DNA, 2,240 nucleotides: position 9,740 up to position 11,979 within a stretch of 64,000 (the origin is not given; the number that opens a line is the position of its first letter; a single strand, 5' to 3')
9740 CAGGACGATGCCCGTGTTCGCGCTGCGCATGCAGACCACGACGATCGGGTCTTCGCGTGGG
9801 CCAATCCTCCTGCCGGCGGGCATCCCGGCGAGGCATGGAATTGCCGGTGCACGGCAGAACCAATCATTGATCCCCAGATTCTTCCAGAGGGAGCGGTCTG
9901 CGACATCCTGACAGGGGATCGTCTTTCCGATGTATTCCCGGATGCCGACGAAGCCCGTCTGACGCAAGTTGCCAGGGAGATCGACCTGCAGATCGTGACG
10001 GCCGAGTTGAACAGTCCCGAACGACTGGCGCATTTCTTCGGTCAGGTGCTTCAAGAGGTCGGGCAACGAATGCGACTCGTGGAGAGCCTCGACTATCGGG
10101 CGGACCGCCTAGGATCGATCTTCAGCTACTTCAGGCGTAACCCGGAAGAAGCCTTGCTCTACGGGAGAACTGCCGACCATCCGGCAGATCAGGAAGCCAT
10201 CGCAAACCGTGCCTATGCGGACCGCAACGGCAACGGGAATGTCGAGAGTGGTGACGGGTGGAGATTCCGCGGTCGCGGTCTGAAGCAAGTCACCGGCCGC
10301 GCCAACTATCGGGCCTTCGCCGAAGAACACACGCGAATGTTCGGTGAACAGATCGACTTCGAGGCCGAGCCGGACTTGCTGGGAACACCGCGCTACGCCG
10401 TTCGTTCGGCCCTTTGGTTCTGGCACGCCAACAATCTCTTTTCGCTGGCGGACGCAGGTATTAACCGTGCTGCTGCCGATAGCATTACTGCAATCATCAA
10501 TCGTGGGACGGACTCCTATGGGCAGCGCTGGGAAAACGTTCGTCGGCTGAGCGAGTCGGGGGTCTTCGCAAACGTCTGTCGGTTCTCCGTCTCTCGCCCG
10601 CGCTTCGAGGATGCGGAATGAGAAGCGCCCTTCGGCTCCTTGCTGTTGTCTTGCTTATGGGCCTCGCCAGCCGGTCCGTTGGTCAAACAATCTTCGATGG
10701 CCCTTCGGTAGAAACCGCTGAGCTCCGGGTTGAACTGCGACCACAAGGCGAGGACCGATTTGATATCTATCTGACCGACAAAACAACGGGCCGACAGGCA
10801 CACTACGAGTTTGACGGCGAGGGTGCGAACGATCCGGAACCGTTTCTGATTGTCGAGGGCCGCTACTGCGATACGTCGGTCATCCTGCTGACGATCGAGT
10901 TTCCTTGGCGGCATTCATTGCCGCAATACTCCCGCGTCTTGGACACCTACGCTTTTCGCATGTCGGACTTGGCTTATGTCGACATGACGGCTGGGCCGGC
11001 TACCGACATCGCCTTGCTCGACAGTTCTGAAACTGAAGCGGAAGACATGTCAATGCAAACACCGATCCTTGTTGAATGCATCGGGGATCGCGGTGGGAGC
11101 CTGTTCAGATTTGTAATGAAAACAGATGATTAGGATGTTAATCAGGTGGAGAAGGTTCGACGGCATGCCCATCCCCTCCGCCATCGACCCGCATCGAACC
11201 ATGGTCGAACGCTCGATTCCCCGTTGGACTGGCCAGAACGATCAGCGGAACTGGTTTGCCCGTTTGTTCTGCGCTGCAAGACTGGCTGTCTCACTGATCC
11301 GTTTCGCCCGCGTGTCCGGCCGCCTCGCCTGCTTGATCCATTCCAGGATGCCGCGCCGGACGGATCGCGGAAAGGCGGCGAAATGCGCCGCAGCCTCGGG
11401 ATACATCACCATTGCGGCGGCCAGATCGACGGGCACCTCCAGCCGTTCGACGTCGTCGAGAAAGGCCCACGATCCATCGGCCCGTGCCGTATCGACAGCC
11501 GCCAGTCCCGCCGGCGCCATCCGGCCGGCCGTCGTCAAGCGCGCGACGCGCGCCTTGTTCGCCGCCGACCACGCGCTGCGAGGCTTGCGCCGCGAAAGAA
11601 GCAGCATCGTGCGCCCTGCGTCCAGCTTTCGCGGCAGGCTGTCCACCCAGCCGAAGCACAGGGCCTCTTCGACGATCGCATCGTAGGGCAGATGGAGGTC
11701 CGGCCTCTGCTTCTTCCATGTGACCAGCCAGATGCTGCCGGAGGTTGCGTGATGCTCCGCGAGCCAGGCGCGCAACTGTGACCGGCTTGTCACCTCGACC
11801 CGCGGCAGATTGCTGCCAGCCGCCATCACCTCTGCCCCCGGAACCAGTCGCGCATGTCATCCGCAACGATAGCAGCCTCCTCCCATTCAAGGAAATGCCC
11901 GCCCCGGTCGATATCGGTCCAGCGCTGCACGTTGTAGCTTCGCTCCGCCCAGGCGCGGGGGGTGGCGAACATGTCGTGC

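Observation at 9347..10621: Stand-alone MuF (phage head protein) domain fused to a GH19-type peptidoglycan hydrolase: a polymorphic-toxin-like effector without a phage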

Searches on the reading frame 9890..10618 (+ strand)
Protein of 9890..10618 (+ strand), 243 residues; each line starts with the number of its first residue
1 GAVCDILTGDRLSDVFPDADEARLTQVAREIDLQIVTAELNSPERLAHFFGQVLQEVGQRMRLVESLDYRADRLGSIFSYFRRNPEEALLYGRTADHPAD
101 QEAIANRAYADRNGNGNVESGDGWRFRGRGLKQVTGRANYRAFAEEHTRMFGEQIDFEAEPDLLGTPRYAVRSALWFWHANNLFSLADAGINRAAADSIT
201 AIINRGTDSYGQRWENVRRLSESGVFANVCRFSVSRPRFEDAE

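Call 36: search_solved_structures(query=window:9890-10618:+, max_evalue=0.001, show_alignments=5)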
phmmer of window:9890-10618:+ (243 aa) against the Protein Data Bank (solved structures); distinct sequences matched with E-value up to 0.001: 10.
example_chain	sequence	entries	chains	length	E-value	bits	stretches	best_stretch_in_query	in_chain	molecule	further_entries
9eoi_A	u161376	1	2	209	2.4e-30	109.2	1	8-213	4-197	Putative lytic enzyme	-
9ms6_A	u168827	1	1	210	2.9e-24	89.3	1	42-214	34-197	PWe1 endolysin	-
8p8e_AAA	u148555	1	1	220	5.4e-22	81.8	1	39-190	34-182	Glycoside hydrolase family protein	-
4ok7_A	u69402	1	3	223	9.6e-20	74.5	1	40-185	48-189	Endolysin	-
9ms7_A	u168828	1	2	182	8.3e-19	71.4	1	105-203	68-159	PWe2 endolysin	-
8xcl_A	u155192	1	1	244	3.4e-17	66.1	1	90-216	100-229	EF-hand domain-containing protein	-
9hnv_A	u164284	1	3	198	2.5e-09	40.4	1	102-219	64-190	N-acetylmuramoyl-L-alanine amidase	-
7r6s_A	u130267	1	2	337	2.5e-07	33.8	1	33-235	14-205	Putative bacteriophage protein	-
9hnu_B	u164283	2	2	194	1.6e-05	27.9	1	94-210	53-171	Endolysin A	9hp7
9hqw_A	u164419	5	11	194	1.8e-05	27.7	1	95-210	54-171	Endolysin A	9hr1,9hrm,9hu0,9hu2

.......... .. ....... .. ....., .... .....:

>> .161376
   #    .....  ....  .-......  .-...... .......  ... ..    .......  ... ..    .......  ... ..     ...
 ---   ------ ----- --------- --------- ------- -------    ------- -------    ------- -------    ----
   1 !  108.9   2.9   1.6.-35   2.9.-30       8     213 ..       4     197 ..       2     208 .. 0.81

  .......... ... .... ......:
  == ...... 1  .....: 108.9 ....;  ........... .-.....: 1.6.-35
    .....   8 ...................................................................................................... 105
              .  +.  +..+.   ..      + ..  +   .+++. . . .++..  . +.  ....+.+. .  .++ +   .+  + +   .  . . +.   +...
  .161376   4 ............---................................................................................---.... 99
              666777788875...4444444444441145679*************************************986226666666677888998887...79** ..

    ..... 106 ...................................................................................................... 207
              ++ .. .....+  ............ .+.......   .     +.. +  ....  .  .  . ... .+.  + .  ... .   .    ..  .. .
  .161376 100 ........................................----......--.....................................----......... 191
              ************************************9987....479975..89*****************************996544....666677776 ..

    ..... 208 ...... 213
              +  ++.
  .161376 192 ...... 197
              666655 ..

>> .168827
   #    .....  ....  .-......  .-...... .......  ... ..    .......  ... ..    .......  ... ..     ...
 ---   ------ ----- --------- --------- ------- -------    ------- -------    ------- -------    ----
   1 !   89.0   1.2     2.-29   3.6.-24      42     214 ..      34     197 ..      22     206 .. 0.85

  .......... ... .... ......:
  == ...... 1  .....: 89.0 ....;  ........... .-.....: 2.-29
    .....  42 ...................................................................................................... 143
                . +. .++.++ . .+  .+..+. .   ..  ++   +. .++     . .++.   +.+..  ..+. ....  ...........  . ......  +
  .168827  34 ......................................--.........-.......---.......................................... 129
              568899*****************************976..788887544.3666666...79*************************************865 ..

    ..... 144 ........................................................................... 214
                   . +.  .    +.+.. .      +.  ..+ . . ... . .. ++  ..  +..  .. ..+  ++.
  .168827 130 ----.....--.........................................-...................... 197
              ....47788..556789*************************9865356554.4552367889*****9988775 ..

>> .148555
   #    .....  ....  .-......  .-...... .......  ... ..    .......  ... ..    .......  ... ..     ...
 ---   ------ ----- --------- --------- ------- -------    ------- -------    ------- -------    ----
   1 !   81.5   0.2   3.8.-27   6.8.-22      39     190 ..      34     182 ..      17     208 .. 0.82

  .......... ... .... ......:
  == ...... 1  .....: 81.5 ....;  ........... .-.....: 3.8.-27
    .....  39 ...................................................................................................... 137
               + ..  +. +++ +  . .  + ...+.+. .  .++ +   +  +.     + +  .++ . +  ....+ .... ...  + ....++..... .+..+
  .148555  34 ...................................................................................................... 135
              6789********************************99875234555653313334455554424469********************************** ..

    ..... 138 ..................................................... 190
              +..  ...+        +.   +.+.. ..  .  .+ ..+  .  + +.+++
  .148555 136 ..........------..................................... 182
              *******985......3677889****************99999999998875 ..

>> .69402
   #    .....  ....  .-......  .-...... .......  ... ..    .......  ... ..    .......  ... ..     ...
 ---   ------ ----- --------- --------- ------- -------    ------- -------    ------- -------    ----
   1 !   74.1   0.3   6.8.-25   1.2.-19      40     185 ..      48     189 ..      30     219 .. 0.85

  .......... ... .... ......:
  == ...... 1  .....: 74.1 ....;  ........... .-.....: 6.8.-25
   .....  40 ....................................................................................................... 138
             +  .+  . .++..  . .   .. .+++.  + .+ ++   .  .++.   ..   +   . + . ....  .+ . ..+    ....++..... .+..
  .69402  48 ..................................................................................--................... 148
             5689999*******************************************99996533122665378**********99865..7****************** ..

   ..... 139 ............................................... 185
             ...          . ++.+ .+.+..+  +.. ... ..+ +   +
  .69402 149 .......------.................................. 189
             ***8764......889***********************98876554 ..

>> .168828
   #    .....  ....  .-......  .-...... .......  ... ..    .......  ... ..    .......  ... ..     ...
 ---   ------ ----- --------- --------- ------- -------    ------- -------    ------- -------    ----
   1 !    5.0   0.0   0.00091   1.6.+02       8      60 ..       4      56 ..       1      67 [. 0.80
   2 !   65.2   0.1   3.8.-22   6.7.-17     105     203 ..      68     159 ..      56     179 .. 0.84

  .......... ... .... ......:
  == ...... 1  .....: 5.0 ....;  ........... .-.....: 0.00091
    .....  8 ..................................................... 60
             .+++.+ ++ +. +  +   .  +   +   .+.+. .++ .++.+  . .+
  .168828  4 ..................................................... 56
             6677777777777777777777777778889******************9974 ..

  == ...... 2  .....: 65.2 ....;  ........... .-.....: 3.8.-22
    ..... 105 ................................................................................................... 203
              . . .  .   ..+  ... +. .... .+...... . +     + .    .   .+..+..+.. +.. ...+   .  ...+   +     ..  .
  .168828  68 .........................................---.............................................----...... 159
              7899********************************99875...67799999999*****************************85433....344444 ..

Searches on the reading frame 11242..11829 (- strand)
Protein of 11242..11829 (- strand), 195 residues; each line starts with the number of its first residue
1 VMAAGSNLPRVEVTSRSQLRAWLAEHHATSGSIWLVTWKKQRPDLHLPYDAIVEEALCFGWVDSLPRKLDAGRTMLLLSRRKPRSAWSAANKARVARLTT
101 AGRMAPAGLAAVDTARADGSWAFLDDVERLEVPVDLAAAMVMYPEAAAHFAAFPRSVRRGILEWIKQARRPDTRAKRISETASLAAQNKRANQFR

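Call 3: search_protein_families(library=pfam, proteins=[window:11242-11829:-], max_evalue=1)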
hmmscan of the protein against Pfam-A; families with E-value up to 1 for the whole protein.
window:11242-11829:- (195 aa): 1 family
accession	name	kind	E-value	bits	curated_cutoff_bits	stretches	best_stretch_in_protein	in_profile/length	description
PF13376.11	OmdA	-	2.3e-18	66.3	25.6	1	130-188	2-60/60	Bacteriocin-protection, YdeI or OmpD-Associated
